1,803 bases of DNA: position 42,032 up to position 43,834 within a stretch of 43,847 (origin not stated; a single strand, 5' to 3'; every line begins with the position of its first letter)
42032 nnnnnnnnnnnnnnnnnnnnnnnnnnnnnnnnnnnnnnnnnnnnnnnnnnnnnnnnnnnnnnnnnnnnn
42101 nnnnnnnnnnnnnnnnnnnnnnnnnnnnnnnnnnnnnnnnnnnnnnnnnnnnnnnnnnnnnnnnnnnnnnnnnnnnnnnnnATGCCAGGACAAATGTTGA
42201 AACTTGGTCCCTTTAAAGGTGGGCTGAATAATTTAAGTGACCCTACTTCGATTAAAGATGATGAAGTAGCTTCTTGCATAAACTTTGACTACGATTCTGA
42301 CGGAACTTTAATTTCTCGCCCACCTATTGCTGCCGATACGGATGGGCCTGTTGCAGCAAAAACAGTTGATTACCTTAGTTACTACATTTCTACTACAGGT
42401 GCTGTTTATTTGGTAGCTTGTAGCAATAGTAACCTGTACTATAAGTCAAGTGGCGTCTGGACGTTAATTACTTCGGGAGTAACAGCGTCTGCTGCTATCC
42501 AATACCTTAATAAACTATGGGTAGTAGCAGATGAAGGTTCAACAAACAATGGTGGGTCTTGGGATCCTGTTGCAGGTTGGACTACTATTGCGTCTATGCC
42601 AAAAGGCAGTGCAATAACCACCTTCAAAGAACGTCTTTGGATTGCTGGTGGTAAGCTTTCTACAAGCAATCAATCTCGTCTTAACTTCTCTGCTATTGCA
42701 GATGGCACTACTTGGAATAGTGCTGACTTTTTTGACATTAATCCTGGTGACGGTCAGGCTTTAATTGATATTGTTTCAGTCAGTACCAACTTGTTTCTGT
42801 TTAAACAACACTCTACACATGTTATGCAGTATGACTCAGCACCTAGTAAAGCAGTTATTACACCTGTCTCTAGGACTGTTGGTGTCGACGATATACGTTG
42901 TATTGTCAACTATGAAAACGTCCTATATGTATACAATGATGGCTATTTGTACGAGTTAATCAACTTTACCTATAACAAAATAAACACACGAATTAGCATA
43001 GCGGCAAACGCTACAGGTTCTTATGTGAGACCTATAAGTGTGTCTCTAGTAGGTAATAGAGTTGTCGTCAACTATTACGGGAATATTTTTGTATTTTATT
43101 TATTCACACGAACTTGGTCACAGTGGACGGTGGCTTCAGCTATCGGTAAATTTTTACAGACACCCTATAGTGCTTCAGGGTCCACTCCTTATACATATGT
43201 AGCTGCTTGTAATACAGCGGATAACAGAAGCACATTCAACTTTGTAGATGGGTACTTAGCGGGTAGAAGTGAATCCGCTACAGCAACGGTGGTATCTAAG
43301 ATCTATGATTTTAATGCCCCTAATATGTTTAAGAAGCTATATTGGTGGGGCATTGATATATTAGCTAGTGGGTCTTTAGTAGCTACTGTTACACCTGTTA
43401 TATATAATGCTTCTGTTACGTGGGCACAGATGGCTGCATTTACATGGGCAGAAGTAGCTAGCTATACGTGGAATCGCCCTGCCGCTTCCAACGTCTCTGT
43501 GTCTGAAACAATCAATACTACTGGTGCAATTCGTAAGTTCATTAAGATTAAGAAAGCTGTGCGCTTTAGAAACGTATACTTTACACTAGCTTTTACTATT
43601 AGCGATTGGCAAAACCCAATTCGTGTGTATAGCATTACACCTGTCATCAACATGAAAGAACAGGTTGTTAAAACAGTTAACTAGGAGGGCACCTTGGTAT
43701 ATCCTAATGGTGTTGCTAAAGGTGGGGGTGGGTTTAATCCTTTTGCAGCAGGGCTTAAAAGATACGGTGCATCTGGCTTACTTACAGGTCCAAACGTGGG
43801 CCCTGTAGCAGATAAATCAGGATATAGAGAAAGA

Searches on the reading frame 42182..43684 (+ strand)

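Call 71: search_protein_families(library=phrogs, proteins=[window:42182-43684:+], max_evalue=0.00001)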
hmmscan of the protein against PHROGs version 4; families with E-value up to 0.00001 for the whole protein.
window:42182-43684:+ (500 aa): 1 family
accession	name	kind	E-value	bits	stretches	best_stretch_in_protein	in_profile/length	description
phrog_33544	-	unknown function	1.5e-57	196.3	2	1-345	1-367/684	-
